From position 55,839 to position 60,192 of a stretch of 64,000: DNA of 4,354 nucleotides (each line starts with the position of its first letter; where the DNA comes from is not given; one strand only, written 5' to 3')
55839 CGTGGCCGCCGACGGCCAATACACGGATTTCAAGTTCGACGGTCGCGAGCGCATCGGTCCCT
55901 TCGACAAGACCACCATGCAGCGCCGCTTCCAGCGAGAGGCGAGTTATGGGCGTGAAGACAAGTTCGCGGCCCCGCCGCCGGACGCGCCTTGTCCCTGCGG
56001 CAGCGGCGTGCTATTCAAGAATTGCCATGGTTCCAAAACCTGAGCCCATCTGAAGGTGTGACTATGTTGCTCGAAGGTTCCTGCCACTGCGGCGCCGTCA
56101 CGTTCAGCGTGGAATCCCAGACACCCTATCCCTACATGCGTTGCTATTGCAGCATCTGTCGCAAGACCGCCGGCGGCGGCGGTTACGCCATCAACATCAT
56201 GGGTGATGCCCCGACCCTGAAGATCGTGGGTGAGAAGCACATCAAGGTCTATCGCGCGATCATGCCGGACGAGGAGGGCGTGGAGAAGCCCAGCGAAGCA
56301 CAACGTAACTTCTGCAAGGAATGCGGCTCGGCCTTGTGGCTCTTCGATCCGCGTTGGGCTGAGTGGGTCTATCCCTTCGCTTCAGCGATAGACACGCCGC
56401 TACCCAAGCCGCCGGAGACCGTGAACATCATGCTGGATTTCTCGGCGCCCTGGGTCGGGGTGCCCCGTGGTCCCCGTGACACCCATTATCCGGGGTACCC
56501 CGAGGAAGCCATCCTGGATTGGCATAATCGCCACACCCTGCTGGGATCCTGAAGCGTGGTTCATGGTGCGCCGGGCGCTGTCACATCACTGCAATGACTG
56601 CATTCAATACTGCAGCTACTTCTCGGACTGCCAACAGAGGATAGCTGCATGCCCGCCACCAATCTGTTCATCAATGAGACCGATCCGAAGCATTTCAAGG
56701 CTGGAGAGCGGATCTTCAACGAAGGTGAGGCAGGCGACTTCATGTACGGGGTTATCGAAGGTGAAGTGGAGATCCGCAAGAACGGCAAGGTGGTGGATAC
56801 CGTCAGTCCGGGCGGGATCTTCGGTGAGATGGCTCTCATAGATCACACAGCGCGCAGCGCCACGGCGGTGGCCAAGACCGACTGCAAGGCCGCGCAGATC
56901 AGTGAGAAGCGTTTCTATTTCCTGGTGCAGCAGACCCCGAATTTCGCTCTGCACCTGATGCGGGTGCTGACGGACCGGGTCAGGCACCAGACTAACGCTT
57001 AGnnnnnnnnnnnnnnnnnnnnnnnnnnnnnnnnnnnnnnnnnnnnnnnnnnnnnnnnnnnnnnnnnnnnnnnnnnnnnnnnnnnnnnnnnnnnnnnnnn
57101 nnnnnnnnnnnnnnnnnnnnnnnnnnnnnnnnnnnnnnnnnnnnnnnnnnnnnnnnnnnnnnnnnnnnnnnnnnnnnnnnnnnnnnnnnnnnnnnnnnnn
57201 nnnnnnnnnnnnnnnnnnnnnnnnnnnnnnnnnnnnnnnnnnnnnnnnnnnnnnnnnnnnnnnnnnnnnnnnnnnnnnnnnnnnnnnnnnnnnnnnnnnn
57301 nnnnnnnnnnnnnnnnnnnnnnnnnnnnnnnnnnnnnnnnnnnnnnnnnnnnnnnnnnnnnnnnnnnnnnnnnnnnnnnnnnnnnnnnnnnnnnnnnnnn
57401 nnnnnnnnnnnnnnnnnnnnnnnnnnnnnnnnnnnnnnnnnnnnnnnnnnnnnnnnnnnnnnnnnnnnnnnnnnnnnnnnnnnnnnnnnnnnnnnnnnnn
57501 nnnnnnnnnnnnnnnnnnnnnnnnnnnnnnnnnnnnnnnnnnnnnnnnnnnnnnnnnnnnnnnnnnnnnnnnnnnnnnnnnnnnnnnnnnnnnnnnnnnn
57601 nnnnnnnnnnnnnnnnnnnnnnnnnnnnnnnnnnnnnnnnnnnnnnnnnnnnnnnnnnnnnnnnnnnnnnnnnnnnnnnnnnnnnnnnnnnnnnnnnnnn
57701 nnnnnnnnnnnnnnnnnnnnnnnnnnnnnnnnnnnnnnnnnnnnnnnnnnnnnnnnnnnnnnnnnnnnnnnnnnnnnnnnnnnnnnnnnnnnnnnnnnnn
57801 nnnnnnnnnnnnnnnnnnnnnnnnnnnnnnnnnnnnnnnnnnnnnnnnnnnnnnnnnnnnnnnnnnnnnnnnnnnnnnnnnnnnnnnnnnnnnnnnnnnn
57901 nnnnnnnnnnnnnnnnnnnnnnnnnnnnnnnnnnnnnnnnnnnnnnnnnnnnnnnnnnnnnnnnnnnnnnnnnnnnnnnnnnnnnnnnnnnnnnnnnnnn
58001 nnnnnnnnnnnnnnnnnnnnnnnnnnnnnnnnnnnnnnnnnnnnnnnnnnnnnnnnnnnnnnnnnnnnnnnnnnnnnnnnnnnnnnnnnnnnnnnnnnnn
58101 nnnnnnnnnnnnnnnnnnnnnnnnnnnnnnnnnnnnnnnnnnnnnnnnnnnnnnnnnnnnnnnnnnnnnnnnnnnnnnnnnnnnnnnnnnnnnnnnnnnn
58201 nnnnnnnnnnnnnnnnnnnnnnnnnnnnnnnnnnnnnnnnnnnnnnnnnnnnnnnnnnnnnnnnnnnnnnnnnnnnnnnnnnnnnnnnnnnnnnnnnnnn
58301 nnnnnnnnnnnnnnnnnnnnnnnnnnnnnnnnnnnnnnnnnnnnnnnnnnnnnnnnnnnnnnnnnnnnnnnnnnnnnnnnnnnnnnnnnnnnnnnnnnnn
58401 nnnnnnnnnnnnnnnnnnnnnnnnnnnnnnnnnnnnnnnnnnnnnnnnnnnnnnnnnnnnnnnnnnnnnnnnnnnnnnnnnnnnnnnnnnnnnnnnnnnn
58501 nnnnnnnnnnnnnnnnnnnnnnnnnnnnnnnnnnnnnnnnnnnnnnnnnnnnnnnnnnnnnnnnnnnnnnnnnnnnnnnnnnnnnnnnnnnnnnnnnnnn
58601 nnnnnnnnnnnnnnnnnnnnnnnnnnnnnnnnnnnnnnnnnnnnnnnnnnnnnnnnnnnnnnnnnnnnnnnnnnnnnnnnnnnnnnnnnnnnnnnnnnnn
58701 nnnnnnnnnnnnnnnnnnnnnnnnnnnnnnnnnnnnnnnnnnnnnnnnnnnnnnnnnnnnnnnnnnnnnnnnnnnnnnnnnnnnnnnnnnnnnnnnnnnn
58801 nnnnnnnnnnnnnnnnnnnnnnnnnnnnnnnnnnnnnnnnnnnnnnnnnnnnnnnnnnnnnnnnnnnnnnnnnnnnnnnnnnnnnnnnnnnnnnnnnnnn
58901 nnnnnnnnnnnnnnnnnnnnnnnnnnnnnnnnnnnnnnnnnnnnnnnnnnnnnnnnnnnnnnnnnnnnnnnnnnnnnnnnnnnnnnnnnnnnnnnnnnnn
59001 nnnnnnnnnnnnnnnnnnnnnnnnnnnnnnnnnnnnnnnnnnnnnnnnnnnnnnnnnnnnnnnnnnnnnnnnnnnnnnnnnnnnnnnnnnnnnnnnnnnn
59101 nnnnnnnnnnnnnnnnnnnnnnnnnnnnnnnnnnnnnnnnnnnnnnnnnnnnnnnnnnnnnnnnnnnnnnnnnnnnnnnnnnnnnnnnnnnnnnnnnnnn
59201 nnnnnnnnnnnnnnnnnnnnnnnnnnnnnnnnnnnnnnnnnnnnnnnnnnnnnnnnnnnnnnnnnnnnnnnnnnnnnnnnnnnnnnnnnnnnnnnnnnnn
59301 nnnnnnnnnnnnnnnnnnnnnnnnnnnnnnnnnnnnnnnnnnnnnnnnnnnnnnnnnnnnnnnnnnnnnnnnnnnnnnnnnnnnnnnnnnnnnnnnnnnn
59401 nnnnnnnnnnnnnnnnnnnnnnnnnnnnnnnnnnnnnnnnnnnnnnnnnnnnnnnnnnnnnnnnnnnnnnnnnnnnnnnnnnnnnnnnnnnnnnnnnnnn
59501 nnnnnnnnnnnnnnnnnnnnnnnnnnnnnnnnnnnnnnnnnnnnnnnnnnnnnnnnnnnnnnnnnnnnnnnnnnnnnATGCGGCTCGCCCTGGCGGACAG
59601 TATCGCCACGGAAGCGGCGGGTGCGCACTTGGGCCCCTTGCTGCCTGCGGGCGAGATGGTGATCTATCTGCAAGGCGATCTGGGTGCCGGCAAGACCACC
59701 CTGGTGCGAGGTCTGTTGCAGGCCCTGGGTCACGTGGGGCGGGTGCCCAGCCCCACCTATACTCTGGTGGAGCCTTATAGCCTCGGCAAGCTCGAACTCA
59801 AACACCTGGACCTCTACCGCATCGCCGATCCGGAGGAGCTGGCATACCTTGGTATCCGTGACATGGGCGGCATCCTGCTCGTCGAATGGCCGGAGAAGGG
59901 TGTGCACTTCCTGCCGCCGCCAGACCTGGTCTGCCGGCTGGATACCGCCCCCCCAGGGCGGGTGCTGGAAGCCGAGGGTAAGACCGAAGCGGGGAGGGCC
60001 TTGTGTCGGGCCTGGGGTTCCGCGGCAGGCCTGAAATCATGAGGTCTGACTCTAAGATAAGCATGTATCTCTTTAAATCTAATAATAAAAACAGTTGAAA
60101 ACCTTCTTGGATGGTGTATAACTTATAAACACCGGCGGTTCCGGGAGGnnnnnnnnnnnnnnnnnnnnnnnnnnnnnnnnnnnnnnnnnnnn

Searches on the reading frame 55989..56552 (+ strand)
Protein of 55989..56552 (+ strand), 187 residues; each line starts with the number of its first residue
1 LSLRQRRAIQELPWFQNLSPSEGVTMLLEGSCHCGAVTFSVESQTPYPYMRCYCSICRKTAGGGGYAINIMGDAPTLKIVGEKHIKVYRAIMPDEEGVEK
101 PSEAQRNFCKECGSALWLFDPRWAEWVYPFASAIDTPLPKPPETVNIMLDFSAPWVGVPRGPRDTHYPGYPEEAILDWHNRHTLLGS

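Call 69: search_protein_families(library=pfam, proteins=[window:55989-56552:+], max_evalue=0.000001)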
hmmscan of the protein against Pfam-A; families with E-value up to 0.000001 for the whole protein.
window:55989-56552:+ (187 aa): 1 family
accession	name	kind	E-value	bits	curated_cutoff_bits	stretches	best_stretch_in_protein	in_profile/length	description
PF04828.22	GFA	-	1.5e-15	57.7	24.3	1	28-119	2-84/115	Glutathione-dependent formaldehyde-activating enzyme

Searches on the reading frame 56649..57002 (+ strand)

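Call 69: search_protein_families(library=pfam, proteins=[window:56649-57002:+], max_evalue=0.000001)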
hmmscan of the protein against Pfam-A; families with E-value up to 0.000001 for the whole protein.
window:56649-57002:+ (117 aa): 1 family
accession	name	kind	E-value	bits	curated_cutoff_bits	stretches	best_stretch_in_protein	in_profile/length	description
PF00027.35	cNMP_binding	-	2e-23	82.6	27.5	1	14-95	2-88/89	Cyclic nucleotide-binding domain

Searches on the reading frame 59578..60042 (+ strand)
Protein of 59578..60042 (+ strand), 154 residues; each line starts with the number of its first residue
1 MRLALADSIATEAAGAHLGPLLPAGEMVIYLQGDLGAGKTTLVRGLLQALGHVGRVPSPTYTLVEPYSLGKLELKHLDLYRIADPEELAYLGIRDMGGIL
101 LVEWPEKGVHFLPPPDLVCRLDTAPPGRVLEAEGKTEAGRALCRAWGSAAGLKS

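Call 69: search_protein_families(library=pfam, proteins=[window:59578-60042:+], max_evalue=0.000001)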
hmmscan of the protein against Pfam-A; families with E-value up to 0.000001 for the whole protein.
window:59578-60042:+ (154 aa): 1 family
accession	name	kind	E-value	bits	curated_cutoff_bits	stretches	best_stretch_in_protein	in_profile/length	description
PF02367.23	TsaE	-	2e-33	115.5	26.6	1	7-121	3-118/128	Threonylcarbamoyl adenosine biosynthesis protein TsaE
